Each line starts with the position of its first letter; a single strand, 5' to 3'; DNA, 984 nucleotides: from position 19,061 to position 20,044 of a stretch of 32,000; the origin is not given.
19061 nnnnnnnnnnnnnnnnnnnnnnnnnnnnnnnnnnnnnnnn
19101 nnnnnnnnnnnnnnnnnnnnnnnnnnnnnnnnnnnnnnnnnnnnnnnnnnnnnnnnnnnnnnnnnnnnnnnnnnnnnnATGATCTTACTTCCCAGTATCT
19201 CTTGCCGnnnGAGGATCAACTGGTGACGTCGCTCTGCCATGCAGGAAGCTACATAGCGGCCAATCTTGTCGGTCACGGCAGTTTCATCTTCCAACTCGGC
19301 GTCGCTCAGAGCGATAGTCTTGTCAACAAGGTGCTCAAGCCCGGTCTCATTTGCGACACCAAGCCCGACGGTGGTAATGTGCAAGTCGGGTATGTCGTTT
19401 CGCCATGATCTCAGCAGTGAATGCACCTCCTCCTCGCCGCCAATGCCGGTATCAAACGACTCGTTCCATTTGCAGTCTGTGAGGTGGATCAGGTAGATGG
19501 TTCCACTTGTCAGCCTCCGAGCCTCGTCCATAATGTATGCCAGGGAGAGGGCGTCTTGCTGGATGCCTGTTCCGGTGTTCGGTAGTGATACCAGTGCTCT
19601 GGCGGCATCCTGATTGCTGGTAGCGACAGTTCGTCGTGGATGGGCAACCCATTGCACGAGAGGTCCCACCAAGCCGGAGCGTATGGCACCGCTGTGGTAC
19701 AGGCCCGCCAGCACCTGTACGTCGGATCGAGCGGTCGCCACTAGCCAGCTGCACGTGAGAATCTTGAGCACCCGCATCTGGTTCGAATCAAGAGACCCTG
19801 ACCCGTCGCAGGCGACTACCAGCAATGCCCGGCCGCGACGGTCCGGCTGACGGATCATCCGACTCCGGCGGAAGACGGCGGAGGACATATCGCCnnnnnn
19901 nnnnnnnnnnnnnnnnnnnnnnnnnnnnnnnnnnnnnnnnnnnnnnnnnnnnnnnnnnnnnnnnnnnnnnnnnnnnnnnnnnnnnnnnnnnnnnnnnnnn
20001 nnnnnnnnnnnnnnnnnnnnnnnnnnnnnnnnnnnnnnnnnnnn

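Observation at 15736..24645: Main candidate system: six-gene operon of ClpB-NBD2-like AAA+ / MoxR-like AAA_5 / NorD-like vWA / unknown / TPR / mini-protein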

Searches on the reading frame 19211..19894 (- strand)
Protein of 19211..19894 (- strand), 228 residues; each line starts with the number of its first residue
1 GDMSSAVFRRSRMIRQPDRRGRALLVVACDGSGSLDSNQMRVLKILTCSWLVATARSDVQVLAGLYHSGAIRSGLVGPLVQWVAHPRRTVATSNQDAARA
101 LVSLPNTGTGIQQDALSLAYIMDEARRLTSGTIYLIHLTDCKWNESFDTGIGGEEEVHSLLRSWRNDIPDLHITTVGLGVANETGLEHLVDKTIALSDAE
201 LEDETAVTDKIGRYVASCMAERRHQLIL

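Call 55: search_solved_structures(query=A4, max_evalue=10, show_alignments=3)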
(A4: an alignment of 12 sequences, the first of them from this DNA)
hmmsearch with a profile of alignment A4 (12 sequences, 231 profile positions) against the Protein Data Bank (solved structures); distinct sequences matched with E-value up to 10: 3.
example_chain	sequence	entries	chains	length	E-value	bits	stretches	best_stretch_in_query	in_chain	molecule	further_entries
9edl_A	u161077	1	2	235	0.19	14.3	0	83-113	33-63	Conserved hypothetical lipoprotein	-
4k12_B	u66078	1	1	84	0.72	12.3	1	151-204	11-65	Choline binding protein A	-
5ksd_A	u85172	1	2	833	1.3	11.5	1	26-91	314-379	ATPase 2, plasma membrane-type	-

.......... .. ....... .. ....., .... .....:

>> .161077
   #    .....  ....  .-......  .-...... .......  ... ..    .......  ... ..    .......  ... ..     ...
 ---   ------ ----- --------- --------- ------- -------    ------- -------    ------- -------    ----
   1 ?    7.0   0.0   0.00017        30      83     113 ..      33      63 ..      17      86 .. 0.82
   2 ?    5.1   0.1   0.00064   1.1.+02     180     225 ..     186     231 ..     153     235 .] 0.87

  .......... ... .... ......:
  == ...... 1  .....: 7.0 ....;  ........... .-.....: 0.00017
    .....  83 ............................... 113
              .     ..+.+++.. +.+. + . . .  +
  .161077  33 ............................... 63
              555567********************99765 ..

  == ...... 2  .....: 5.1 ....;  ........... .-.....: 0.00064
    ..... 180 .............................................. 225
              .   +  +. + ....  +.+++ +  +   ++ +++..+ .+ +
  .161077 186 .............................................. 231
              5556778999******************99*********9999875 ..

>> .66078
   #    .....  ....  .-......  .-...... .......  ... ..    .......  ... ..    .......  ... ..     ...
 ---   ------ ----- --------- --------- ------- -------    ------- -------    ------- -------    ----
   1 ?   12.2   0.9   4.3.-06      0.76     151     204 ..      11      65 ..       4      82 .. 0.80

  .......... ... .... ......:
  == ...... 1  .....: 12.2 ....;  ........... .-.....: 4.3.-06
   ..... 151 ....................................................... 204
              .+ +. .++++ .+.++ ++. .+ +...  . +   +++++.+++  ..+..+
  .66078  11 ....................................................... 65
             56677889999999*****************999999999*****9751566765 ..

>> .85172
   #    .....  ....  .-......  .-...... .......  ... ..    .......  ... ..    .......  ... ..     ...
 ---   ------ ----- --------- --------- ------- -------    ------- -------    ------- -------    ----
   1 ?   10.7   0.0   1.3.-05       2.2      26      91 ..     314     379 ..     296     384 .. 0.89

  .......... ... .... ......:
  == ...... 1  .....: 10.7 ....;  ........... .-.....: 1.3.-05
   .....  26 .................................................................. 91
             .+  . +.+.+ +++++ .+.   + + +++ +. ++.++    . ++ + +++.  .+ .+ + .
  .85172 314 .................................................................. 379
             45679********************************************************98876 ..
